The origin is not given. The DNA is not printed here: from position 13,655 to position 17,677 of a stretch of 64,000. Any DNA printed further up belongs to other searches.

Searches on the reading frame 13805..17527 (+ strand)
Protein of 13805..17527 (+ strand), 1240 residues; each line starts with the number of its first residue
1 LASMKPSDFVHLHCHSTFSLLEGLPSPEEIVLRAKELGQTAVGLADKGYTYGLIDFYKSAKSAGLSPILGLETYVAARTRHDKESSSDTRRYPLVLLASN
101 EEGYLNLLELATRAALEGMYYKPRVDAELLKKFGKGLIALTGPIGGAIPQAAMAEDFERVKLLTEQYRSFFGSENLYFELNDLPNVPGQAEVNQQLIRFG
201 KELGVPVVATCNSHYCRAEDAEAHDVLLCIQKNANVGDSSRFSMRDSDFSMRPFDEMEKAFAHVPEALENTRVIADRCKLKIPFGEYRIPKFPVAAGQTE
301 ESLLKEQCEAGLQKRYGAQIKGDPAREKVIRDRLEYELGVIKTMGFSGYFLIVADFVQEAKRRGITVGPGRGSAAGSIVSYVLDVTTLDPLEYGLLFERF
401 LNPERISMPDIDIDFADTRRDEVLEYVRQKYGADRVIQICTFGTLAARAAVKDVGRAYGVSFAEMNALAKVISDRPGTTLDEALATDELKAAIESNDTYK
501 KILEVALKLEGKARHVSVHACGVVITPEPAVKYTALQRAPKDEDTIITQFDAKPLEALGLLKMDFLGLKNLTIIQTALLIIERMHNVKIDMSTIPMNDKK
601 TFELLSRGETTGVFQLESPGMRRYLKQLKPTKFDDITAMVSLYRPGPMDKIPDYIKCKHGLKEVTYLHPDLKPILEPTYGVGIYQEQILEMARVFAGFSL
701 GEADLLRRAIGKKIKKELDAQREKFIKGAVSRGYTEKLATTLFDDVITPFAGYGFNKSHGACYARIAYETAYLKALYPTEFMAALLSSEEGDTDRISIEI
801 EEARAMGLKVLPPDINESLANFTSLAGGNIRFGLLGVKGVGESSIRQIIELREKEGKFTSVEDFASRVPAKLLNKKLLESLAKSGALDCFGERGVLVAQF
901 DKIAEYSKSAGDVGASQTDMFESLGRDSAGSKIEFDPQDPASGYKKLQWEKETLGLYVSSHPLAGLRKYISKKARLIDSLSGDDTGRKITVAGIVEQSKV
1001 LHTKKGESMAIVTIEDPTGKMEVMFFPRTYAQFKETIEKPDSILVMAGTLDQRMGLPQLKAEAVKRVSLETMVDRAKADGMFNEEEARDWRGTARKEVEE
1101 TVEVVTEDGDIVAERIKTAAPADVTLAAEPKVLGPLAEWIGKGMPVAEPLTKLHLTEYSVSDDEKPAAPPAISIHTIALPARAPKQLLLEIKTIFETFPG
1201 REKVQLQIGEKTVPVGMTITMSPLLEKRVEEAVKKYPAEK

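Call 83: search_protein_families(library=pfam, proteins=[window:13805-17527:+], max_evalue=0.001)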
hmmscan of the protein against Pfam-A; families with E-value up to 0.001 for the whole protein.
window:13805-17527:+ (1240 aa): 5 families
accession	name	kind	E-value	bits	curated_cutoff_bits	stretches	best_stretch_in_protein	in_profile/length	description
PF07733.18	DNA_pol3_alpha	-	1.1e-98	330.5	23.9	1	303-567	2-260/260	Bacterial DNA polymerase III alpha NTPase domain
PF17657.6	DNA_pol3_finger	-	2.1e-64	216.3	22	1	570-732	1-165/166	Bacterial DNA polymerase III alpha subunit finger domain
PF02811.25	PHP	-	3.9e-44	151.3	26.4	1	11-182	1-163/164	PHP domain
PF14579.12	HHH_6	-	2.2e-27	95.5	25.6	1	807-892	1-85/90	Helix-hairpin-helix motif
PF01336.31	tRNA_anti-codon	-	4.7e-09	36.5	27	1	989-1065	1-73/75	OB-fold nucleic acid binding domain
